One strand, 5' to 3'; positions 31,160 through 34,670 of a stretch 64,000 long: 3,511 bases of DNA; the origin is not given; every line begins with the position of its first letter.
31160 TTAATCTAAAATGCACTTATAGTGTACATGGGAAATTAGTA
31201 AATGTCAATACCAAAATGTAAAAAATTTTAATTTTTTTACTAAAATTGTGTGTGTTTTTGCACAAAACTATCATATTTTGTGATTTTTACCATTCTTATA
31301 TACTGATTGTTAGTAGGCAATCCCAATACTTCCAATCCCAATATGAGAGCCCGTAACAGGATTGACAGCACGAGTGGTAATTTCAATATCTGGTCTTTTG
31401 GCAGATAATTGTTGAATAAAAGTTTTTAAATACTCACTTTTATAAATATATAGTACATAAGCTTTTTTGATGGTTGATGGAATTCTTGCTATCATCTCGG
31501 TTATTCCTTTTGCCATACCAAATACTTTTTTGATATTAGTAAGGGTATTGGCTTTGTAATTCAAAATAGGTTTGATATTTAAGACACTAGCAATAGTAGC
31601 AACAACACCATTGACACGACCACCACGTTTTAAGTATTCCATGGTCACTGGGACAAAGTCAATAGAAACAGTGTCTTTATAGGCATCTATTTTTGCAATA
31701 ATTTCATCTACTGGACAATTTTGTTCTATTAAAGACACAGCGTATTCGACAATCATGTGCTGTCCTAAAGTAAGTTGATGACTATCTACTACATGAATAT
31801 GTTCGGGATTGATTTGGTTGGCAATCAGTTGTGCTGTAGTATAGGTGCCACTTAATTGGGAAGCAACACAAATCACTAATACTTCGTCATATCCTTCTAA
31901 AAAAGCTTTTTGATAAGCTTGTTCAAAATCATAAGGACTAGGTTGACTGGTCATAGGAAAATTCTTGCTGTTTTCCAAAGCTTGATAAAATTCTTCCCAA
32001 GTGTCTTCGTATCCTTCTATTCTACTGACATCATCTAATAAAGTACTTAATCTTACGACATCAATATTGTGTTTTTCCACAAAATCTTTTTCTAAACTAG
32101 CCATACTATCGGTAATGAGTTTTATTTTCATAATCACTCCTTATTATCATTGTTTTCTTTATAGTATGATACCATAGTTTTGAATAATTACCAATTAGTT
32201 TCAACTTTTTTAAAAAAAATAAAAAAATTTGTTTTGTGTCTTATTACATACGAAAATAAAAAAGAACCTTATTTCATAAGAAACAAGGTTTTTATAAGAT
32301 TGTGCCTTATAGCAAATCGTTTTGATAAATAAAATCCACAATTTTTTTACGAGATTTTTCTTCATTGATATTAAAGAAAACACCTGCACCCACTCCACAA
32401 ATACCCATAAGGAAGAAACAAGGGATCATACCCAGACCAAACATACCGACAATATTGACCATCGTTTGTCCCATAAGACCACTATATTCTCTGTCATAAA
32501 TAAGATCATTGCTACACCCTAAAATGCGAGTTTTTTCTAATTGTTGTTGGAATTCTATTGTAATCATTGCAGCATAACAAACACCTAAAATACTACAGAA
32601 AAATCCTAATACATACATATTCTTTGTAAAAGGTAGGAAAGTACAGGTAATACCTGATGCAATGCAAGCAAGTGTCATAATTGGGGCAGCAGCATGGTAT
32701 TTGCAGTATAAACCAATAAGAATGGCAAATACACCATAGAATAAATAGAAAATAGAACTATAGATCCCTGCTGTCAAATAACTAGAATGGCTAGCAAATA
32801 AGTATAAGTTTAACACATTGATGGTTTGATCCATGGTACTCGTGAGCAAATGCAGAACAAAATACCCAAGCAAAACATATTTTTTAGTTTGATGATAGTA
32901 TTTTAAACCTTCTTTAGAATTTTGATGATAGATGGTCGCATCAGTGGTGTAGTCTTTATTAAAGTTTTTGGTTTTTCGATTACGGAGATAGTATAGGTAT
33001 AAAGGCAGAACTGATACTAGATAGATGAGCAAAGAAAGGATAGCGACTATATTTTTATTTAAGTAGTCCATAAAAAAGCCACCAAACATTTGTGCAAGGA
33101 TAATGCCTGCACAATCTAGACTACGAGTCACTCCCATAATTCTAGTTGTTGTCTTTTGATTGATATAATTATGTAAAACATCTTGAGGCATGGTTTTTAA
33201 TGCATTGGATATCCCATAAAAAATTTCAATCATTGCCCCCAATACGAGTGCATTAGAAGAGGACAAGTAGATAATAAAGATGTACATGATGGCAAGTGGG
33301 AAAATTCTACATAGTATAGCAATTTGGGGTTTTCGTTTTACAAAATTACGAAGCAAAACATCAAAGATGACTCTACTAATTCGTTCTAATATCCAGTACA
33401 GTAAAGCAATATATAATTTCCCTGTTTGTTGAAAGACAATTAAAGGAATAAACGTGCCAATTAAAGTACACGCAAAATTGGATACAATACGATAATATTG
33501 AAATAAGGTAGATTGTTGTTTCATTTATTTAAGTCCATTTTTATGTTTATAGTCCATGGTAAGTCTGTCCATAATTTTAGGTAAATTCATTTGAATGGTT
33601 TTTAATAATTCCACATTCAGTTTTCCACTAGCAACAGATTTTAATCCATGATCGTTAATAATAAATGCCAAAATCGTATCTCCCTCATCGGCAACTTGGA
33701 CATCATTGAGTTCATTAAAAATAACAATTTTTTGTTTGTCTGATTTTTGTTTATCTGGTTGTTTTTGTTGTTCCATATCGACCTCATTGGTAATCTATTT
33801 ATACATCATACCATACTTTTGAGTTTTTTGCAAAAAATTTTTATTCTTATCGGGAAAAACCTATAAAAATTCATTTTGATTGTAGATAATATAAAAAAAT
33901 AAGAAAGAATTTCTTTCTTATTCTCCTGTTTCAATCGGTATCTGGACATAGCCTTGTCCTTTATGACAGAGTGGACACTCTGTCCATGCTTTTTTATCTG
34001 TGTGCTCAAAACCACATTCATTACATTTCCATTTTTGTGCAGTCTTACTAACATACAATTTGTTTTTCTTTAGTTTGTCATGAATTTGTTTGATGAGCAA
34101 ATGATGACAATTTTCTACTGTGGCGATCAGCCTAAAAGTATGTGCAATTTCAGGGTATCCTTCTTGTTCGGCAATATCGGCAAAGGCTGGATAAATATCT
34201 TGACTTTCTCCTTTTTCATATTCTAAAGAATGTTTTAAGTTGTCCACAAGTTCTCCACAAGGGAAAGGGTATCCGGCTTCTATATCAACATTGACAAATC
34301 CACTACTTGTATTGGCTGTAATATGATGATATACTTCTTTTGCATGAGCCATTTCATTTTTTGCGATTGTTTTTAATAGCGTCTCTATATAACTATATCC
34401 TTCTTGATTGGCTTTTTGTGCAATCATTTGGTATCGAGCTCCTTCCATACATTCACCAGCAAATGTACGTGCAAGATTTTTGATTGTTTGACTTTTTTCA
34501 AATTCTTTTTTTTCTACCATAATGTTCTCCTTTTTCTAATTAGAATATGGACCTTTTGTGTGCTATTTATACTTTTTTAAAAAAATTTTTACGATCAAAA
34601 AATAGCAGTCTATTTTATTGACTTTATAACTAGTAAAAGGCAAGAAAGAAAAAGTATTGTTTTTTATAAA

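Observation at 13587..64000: Two co-oriented giant paralogues occupy about 54% of the window and bracket a 16-kb block of essential genes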

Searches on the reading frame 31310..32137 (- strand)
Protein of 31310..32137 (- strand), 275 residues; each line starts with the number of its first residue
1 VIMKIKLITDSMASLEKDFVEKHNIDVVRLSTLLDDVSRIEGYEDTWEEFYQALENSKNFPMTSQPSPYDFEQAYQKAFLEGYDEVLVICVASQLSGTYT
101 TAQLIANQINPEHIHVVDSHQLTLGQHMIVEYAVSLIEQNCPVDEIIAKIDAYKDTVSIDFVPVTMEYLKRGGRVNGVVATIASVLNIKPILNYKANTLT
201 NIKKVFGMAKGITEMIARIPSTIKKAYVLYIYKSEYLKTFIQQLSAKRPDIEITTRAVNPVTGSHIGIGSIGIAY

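Call 17: search_protein_families(library=ncbifam, proteins=[window:31310-32137:-], max_evalue=0.00001)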
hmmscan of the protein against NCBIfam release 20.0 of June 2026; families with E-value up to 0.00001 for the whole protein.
window:31310-32137:- (275 aa): 2 families
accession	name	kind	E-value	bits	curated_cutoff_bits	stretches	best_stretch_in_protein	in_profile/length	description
TIGR00762.1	DegV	domain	3.4e-74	249.5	99.7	1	5-275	1-275/276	DegV family EDD domain-containing protein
NF038249.1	fatty_FakB1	equivalog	4.6e-44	150.7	350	1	3-275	1-279/286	fatty acid kinase binding subunit FakB1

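Call 71: find_homologous_proteins(query=window:31310-32134:-, max_evalue=1e-40)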
Query window:31310-32134:- (274 aa): 29 proteins with E <= 1e-40 among 648 candidates.
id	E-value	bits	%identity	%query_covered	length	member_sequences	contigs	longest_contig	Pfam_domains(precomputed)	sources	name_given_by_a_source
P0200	4.6e-171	585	99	100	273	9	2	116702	PF02645.22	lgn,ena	-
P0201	1.3e-125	436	70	100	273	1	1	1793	PF02645.22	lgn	-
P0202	4.6e-125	434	71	100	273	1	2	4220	PF02645.22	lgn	-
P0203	4.7e-120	418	67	100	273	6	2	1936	PF02645.22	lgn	-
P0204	1.8e-107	377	62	100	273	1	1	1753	PF02645.22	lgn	-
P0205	2.4e-107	376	62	100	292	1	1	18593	PF02645.22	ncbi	-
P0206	8.1e-69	250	46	99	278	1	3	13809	PF02645.22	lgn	-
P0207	1.1e-68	250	47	99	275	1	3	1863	PF02645.22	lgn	-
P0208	1.9e-68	249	46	99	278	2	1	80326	PF02645.22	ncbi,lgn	-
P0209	1.1e-67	246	45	99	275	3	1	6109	PF02645.22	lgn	-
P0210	2.1e-66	242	43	99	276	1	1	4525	PF02645.22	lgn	-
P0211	2.2e-65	239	44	99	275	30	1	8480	PF13684.12,PF02645.22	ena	-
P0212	3.1e-65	238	44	99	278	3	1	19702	PF02645.22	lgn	-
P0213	1.4e-64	236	44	99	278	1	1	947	PF02645.22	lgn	-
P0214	1.5e-64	236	42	99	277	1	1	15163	PF02645.22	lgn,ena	-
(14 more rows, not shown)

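Call 72: find_encoding_contigs(protein=P0205, flank=10000, max_places=3)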
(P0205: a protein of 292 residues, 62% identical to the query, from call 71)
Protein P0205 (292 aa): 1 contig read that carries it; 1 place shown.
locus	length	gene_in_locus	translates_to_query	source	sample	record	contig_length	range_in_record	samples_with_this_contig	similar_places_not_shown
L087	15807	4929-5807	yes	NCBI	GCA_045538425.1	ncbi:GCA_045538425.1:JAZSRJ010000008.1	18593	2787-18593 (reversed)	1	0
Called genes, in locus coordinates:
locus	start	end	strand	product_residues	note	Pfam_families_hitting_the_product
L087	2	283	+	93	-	?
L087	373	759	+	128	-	-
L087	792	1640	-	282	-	-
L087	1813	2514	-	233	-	-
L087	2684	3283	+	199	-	PF02915:Rubrerythrin, PF21349:RUBY_RBDX (weak)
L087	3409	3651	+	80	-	-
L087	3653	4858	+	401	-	PF07690:MFS_1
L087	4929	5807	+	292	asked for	PF02645:DegV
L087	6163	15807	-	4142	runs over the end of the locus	?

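Call 73: find_encoding_contigs(protein=P0202, flank=10000, max_places=3)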
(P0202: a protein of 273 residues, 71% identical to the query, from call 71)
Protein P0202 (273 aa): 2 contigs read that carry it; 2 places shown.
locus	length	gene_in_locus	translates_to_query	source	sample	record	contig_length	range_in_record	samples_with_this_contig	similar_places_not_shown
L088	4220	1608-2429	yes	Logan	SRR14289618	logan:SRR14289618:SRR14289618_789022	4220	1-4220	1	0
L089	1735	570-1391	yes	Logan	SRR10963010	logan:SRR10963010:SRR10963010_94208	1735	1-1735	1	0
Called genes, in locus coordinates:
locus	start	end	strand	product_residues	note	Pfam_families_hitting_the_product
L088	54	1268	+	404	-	PF07690:MFS_1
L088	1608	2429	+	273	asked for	PF02645:DegV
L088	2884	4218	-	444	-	?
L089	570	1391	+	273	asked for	PF02645:DegV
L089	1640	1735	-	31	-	?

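Call 77: find_encoding_contigs(protein=P0200, flank=10000, max_places=4)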
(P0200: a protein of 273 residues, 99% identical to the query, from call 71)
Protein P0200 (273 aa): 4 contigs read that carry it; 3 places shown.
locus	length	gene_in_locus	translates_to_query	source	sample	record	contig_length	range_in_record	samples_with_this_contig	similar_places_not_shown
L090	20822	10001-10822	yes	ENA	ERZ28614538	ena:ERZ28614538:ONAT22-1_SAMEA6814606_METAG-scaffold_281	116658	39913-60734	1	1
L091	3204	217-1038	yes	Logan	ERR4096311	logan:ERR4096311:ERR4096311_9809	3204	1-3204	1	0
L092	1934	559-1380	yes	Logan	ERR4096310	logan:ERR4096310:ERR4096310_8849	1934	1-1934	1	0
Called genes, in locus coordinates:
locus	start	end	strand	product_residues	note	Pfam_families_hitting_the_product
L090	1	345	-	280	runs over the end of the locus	PF01553:Acyltransferase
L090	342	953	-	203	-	PF23023:Anti-Pycsar_Apyc1 (weak), PF00753:Lactamase_B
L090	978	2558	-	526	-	PF00005:ABC_tran, PF02463:SMC_N (faint), PF13304:AAA_21 (faint), PF12848:ABC_tran_Xtn, PF00005:ABC_tran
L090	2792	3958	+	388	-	PF13439:Glyco_transf_4, PF13579:Glyco_trans_4_4 (weak), PF00534:Glycos_transf_1, PF13692:Glyco_trans_1_4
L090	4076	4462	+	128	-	-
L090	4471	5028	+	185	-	PF08207:EFP_N, PF01132:EFP, PF09285:Elong-fact-P_C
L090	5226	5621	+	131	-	-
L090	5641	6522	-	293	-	-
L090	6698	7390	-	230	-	-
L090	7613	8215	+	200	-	PF02915:Rubrerythrin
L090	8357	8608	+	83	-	-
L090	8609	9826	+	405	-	PF07690:MFS_1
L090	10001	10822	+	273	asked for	PF02645:DegV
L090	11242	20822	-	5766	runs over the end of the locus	-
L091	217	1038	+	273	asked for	PF02645:DegV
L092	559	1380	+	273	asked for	PF02645:DegV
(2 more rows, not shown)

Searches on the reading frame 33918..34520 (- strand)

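Call 17: search_protein_families(library=ncbifam, proteins=[window:33918-34520:-], max_evalue=0.00001)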
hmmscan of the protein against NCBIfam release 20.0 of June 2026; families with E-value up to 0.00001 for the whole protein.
window:33918-34520:- (200 aa): 2 families
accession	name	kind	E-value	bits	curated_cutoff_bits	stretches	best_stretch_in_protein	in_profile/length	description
NF045767.1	RuberyRbr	equivalog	2.3e-48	164.8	200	1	5-195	2-190/194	rubrerythrin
NF045783.1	Nigrythrn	equivalog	1.1e-13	51.7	340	1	77-150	15-87/202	nigerythrin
